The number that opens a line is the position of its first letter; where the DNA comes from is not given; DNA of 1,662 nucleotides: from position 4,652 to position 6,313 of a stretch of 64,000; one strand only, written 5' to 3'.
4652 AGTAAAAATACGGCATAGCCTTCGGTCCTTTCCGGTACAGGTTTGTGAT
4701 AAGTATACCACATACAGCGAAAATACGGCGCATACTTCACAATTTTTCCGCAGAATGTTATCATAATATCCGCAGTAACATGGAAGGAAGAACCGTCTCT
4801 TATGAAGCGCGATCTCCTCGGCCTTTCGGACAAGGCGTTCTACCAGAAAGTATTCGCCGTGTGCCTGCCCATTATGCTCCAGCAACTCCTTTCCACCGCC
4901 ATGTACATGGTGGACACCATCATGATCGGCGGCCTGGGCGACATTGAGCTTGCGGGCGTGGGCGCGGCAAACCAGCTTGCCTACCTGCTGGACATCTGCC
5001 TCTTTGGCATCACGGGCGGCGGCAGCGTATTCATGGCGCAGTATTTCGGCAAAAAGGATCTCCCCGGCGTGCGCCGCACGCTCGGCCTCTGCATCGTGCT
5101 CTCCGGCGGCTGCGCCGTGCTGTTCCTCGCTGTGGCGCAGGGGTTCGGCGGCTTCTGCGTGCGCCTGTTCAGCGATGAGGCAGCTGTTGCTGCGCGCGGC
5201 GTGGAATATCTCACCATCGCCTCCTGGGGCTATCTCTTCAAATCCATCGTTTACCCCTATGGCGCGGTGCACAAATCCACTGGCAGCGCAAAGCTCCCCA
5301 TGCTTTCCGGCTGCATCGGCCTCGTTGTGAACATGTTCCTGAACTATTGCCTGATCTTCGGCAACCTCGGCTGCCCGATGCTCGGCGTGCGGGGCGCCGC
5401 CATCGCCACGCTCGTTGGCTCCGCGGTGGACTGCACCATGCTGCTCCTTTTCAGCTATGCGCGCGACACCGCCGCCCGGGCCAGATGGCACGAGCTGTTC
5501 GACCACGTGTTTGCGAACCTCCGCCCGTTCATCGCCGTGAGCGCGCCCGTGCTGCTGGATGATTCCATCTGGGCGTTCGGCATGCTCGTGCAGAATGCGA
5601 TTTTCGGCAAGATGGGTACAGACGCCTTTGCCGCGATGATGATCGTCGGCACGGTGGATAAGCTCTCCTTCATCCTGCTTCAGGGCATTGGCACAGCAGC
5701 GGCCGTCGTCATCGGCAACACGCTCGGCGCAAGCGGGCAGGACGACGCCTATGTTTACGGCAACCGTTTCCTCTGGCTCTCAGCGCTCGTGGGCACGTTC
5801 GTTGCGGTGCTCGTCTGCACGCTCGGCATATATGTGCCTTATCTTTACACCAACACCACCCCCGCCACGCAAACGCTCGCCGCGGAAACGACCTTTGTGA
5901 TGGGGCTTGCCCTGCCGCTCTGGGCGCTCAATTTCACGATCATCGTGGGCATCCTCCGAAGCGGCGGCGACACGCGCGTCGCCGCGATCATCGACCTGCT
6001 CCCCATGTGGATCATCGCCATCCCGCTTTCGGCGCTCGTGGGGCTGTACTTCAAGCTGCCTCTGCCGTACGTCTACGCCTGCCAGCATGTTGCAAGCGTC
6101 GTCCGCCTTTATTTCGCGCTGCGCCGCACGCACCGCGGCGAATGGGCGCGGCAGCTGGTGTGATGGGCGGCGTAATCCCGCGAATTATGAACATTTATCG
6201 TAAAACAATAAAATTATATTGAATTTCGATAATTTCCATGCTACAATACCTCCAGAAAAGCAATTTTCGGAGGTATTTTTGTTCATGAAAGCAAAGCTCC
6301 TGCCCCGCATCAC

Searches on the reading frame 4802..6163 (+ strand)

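Call 69: search_protein_families(library=pfam, proteins=[window:4802-6163:+], max_evalue=0.001)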
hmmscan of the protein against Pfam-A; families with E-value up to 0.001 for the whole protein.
window:4802-6163:+ (453 aa): 1 family
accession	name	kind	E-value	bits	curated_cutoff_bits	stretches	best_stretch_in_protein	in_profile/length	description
PF01554.23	MatE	-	5.3e-45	153.4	24.9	2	23-182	1-160/161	MatE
